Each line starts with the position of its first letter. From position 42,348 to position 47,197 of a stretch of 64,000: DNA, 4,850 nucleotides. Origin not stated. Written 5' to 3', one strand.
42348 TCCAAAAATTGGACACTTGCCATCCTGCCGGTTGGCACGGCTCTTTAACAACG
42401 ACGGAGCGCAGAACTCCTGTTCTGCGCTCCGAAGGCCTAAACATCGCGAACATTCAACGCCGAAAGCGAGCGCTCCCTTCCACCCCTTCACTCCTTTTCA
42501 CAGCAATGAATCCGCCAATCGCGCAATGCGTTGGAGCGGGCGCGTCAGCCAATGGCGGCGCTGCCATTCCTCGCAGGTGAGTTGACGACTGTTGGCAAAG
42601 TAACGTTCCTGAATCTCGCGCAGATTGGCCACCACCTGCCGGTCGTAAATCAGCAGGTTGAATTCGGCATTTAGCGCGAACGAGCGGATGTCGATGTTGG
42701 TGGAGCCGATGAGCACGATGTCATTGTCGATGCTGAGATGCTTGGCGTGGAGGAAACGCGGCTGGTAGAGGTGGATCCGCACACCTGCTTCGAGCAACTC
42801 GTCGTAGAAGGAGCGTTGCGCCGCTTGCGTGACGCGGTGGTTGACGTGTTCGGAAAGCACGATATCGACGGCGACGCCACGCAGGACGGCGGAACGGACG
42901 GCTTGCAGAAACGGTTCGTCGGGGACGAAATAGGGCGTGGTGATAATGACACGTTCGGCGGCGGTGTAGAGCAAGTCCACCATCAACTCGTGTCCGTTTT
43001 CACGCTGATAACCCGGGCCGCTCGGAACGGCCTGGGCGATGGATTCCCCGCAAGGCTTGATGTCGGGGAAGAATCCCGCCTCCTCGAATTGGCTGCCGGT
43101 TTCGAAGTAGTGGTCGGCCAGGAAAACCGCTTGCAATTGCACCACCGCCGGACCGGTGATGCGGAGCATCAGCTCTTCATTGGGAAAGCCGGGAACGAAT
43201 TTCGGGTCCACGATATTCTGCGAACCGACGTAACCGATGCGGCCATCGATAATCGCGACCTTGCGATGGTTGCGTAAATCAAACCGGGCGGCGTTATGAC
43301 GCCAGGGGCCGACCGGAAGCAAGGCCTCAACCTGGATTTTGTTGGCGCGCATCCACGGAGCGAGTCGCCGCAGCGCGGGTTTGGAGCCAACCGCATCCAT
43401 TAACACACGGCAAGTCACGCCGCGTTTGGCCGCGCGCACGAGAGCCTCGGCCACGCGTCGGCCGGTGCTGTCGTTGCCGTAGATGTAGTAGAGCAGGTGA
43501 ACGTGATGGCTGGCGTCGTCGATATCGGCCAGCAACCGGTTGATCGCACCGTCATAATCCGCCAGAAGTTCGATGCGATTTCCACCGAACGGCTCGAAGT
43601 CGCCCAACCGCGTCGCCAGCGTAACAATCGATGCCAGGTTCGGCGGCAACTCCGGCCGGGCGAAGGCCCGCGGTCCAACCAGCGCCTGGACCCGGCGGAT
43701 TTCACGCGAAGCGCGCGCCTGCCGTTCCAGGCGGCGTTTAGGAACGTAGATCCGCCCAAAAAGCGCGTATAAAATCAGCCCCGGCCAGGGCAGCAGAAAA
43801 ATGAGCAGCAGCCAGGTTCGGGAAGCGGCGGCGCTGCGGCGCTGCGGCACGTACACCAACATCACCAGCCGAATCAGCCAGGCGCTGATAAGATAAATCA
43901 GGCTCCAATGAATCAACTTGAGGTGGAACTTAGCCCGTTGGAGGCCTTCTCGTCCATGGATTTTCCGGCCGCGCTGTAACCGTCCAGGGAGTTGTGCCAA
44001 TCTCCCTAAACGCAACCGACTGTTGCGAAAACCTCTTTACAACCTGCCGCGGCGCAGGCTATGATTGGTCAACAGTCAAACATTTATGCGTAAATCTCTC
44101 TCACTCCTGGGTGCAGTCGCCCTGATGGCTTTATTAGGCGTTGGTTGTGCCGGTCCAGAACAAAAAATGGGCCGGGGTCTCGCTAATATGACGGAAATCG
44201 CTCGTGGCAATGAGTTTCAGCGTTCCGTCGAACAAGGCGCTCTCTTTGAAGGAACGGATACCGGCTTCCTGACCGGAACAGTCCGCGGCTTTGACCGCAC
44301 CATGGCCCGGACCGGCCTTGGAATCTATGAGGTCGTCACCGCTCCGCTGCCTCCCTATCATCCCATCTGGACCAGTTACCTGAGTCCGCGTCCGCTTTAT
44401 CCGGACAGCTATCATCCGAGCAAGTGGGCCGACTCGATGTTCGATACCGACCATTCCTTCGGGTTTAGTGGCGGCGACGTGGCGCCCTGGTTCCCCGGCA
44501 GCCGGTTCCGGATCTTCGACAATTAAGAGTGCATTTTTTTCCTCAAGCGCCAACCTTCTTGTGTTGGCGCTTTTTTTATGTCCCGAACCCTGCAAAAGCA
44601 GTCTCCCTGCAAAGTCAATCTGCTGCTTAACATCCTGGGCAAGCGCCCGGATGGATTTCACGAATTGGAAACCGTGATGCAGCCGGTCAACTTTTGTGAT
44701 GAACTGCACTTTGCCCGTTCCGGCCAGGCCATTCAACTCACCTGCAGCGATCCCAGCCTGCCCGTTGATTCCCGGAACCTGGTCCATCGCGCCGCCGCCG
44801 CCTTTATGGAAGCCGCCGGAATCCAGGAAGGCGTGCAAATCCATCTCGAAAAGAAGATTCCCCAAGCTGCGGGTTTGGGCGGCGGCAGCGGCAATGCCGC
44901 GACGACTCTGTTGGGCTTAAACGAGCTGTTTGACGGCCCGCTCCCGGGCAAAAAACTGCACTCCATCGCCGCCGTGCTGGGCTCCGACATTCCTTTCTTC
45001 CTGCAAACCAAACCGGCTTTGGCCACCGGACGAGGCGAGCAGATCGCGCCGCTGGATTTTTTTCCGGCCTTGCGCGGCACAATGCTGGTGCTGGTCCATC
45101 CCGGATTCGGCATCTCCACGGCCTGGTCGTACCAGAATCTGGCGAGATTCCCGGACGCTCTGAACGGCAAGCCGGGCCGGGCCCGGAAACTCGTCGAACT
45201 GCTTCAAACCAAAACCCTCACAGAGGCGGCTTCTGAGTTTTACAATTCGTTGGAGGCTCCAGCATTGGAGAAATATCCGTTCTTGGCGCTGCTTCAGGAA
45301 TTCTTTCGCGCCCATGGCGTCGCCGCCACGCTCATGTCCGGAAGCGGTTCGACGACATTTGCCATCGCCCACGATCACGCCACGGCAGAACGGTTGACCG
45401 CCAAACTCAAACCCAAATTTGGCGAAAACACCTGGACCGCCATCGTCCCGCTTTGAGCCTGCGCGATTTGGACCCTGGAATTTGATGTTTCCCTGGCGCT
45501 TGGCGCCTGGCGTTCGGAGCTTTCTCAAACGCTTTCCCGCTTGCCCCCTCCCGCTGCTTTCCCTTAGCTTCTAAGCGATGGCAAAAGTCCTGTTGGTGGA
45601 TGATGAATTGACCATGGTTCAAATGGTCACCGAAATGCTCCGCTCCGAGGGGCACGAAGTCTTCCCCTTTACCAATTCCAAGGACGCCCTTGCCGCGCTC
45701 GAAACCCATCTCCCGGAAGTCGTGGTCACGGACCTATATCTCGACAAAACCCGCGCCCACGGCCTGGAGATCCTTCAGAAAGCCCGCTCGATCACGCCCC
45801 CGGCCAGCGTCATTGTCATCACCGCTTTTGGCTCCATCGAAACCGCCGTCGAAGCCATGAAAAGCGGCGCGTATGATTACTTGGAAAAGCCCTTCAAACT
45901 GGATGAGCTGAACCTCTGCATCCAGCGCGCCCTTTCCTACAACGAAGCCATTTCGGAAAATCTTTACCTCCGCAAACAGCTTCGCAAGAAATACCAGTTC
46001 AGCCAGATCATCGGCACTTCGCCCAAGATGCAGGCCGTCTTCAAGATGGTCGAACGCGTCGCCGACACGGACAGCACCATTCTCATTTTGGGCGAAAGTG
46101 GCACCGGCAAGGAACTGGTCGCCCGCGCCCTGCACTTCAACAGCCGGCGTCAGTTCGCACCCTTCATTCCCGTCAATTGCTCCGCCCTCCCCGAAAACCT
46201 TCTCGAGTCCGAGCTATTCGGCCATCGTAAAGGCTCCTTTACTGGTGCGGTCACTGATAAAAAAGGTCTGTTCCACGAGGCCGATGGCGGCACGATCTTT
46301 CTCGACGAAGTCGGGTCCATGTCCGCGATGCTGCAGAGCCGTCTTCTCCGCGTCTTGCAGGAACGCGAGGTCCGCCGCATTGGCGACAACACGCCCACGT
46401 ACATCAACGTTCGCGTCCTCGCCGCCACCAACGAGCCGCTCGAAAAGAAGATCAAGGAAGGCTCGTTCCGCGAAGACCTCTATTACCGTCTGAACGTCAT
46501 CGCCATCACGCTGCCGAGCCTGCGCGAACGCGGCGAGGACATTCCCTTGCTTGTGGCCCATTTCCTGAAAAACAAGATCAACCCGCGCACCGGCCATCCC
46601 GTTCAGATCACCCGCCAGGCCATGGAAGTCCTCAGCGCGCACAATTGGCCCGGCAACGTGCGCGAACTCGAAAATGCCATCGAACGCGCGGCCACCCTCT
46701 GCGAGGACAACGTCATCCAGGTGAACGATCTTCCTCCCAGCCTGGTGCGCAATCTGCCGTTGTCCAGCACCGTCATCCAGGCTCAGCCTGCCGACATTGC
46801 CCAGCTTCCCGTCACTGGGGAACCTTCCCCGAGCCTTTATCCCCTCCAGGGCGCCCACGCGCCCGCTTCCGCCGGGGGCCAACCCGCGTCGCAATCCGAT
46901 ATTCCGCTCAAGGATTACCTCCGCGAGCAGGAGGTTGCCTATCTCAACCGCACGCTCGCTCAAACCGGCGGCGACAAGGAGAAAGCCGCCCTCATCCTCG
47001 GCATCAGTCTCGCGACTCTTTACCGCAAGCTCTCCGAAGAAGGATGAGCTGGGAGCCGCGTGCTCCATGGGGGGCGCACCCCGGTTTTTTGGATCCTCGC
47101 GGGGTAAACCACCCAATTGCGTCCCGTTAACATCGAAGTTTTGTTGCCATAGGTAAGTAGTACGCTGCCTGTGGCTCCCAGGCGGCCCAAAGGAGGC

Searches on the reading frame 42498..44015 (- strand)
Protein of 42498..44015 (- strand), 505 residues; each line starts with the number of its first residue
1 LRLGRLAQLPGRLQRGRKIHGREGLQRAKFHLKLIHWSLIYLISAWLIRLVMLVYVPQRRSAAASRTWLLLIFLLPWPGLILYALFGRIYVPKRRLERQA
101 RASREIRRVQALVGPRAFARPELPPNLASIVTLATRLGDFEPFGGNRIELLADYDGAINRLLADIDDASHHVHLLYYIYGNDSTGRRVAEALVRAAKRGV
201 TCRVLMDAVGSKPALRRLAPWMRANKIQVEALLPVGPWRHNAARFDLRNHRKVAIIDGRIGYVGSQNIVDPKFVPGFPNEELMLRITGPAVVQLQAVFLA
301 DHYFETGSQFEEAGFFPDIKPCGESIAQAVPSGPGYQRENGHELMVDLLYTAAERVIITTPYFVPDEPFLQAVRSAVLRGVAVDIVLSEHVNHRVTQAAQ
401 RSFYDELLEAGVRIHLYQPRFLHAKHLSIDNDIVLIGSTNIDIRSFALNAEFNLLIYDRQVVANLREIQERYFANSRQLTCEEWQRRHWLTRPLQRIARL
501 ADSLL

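Call 11: search_protein_families(library=pfam, proteins=[window:42498-44015:-], max_evalue=0.1)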
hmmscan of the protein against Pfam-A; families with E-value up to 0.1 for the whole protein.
window:42498-44015:- (505 aa): 4 families
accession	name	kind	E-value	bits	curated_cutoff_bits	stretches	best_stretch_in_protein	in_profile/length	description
PF13091.12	PLDc_2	-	2.3e-45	154.1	27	2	346-470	2-129/132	PLD-like domain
PF00614.28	PLDc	-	1e-10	41.6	21.9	2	246-270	2-26/28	Phospholipase D Active site motif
PF13396.11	PLDc_N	-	9.1e-06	26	23.3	1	50-88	4-42/42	Phospholipase_D-nuclease N-terminal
PF08350.17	FilR1_middle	-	0.035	14.6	27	0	345-417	8-77/128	Methanogenesis regulatory protein FilR1, middle domain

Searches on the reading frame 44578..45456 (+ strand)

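Call 11: search_protein_families(library=pfam, proteins=[window:44578-45456:+], max_evalue=0.1)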
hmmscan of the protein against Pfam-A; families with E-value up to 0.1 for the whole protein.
window:44578-45456:+ (292 aa): 2 families
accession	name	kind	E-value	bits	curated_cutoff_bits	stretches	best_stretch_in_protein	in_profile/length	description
PF00288.32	GHMP_kinases_N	-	3e-16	59.8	22.3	1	67-142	1-84/87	GHMP kinases N terminal domain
PF08544.19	GHMP_kinases_C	-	4.9e-09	36.9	21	1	212-282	11-83/85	GHMP kinases C terminal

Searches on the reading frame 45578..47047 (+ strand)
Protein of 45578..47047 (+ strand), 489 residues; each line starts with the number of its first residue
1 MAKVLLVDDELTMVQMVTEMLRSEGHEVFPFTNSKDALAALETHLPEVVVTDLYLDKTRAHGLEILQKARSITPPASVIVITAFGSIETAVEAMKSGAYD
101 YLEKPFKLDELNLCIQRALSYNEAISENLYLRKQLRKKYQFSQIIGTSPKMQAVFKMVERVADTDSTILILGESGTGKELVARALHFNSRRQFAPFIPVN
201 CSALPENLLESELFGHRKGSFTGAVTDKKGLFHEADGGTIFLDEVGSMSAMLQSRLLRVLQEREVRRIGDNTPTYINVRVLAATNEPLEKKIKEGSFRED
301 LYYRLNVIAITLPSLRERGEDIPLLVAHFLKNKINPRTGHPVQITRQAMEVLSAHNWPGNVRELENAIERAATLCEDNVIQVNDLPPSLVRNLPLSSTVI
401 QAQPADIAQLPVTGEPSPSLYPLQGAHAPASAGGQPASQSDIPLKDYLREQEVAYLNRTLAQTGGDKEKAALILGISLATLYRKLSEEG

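Call 11: search_protein_families(library=pfam, proteins=[window:45578-47047:+], max_evalue=0.1)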
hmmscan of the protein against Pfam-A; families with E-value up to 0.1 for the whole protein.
window:45578-47047:+ (489 aa): 18 families
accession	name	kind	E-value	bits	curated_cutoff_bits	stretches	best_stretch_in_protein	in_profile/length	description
PF00158.32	Sigma54_activat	-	1.2e-71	240.3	20.2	1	144-310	1-167/168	Sigma-54 interaction domain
PF25601.1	AAA_lid_14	-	2e-26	92.1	27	1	316-392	1-77/87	AAA+ ATPase lid domain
PF00072.30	Response_reg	-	6.5e-23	81.5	30.2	1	4-112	1-107/111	Response regulator receiver domain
PF14532.12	Sigma54_activ_2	-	1e-21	78.1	25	1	145-315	1-138/138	Sigma-54 interaction domain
PF02954.25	HTH_8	-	9.4e-10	38.5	22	1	448-486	2-40/42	Bacterial regulatory protein, Fis family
PF07728.20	AAA_5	-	2.4e-07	31.3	22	1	168-288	2-125/139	AAA domain (dynein-related subfamily)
PF00004.35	AAA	-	1.3e-05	26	21.2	1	168-287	1-111/131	ATPase family associated with various cellular activities (AAA)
PF20030.5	bpMoxR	-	0.00014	21.4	27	1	166-286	32-146/205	MoxR domain in the MoxR-vWA-beta-propeller ternary systems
PF07726.17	AAA_3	-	0.00073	19.9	27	1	168-291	2-116/131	ATPase family associated with various cellular activities (AAA)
PF13191.12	AAA_16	-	0.00099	20.1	32.6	1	149-273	7-133/167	AAA ATPase domain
PF20720.3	nSTAND3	-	0.0029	17.8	27.2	1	155-192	7-44/155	Novel STAND NTPase 3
PF07724.20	AAA_2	-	0.0045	17.5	27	1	166-291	4-130/166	AAA domain (Cdc48 subfamily)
PF02796.21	HTH_7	-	0.011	16.2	23.8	1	459-487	16-44/45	Helix-turn-helix domain of resolvase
PF02310.24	B12-binding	-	0.027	14.7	32.1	1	15-80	18-86/121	B12 binding domain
PF00493.29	MCM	-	0.044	13.3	23.3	1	162-266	54-151/224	MCM P-loop domain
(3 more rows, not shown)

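Call 12: search_protein_families(library=ncbifam, proteins=[window:45578-47047:+], max_evalue=1)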
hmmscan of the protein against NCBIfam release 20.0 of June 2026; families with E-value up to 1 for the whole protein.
window:45578-47047:+ (489 aa): 124 families (the best 25 are shown)
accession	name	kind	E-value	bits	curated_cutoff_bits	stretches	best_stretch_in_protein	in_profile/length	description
NF008469.0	PRK11361.1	equivalog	1.4e-136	455.8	714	2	2-398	5-399/461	acetoacetate metabolism transcriptional regulator AtoC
TIGR01818.1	ntrC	equivalog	1.6e-130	436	558.6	1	4-487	1-462/463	nitrogen regulation protein NR(I)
TIGR02915.1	PEP_resp_reg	equivalog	1e-115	387.1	502.6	2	4-385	1-382/445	PEP-CTERM-box response regulator transcription factor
NF007689.0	PRK10365.1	equivalog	1.2e-113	380.2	760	1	3-390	7-387/441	sigma-54-dependent response regulator transcription factor ZraR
TIGR01817.1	nifA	equivalog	1.4e-112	377.2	528.85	1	131-477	185-516/534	nif-specific transcriptional activator NifA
NF051870.1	NAssimRespRegNtrX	equivalog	3.3e-112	375.7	600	1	1-392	1-388/452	nitrogen assimilation response regulator NtrX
NF008176.1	PRK10923.1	equivalog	2.1e-105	353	620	1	3-489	5-467/469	nitrogen regulation protein NR(I)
NF041552.1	TF_PrdR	equivalog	7.5e-104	348.1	795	2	131-407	254-532/577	sigma-54 dependent transcriptional regulator PrdR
NF011695.0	PRK15115.1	equivalog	9.1e-104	347.7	763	1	2-381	7-374/445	two-component system response regulator GlrR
NF041946.1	LuxO_transreg_Vib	equivalog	1.8e-101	340.2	800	1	7-486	2-458/463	quorum-sensing sigma-54 dependent transcriptional regulator LuxO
NF038308.1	RNA_repair_RtcR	equivalog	1.2e-99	334.5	650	1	18-481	56-504/530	RNA repair transcriptional activator RtcR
NF003451.0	PRK05022.1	equivalog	8.5e-97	325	476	1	135-483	183-503/512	nitric oxide reductase transcriptional regulator NorR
NF050807.1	TransRegFlbDCaul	equivalog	4.6e-93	312.5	750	1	79-487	74-437/454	sigma-54-dependent transcriptional regulator FlbD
TIGR02329.1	propionate_PrpR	equivalog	1.5e-89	301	499.2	1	128-486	198-525/526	propionate catabolism operon regulatory protein PrpR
NF049963.1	RespRegFlgRCampy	domain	2e-87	293.8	750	1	4-385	3-377/429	fla regulon two-component system response regulator FlgR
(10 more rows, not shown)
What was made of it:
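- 45578..47047 (+): NtrC-family sigma-54-activating response regulator (Response_reg + Sigma54_activat + HTH_8). It is a neighbour only, with no evidence of a functional link. Pfam and NCBIfam matches (calls 11, 12).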

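Call 41: find_related_loci(query=window:45578-47044:+, collection=genome_contigs, flank=5000)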
Query window:45578-47044:+ (489 aa) in genome_contigs; peptide patterns used: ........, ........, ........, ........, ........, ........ (x = any residue, [..] = any of these).
275 stretches matched a pattern; 93 encode a relative of the query (tblastn E <= 1e-3); the best 80 are kept; 80 distinct loci.
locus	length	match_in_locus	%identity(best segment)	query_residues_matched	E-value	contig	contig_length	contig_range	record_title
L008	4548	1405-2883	82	1-488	0e+0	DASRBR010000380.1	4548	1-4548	MAG TPA_asm: Verrucomicrobiia bacterium isolate SMAG_U9932 k141_227461, whole genome shotgun sequence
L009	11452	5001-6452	86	1-488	0e+0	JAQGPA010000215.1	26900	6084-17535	MAG: Pedosphaera sp. isolate RYN_627 scaffold_201216, whole genome shotgun sequence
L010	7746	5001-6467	82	1-489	0e+0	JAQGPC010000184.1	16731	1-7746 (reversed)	MAG: Pedosphaera sp. isolate RYN_629 scaffold_3079024, whole genome shotgun sequence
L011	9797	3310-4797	77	1-488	0e+0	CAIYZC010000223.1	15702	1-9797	MAG: uncultured Pedosphaera sp. isolate Umea_bin-10158 genome assembly, contig: bin-10158:223/870, whole genome shotgun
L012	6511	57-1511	79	1-487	0e+0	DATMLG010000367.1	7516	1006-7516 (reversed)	MAG TPA_asm: Verrucomicrobiia bacterium isolate SMAG_U12791 k141_513349, whole genome shotgun sequence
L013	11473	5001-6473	76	1-489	0e+0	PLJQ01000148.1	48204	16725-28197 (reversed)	MAG: Limisphaerales bacterium isolate palsa_1396 73.20110800_P1M.49_contig_4090, whole genome shotgun sequence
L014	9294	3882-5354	76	1-489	0e+0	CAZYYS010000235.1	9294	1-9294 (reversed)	MAG TPA_asm: uncultured Verrucomicrobiota bacterium isolate SRP237561_co1_386 genome assembly, contig: NODE_14593_length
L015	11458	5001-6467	74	1-487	0e+0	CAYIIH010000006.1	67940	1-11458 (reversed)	MAG TPA_asm: uncultured Verrucomicrobiota bacterium isolate ERP119705_co20_532 genome assembly, contig: NODE_221_length_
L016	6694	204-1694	79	1-488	0e+0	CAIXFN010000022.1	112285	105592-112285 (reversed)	MAG: uncultured Pedosphaera sp. isolate Umea2p3_bin-0208 genome assembly, contig: bin-0208:022/118, whole genome shotgun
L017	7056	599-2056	74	1-487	0e+0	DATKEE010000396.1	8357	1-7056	MAG TPA_asm: Candidatus Methylomirabilota bacterium isolate SMAG_U14491 k141_961684, whole genome shotgun sequence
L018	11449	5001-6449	73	1-488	0e+0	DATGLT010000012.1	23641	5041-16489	MAG TPA_asm: Verrucomicrobiia bacterium isolate SMAG_U9893 k141_734, whole genome shotgun sequence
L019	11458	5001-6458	74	1-487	0e+0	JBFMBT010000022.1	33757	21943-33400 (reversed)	MAG: Verrucomicrobiota bacterium isolate MAG171 MAG171_22, whole genome shotgun sequence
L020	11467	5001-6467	73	1-488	0e+0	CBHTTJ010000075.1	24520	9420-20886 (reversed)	MAG TPA_asm: uncultured bacterium isolate ERR14722427_binner23_Refined_58 genome assembly, contig: ERZ27336822.915, whol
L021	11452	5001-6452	72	1-488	0e+0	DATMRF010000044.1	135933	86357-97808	MAG TPA_asm: Candidatus Acidoferrum sp. isolate SMAG_U12948 k141_2548596, whole genome shotgun sequence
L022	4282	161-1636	71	1-488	0e+0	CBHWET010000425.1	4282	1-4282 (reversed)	MAG TPA_asm: uncultured bacterium isolate ERR14722429_binner12_Refined_101 genome assembly, contig: ERZ27336827.16480, w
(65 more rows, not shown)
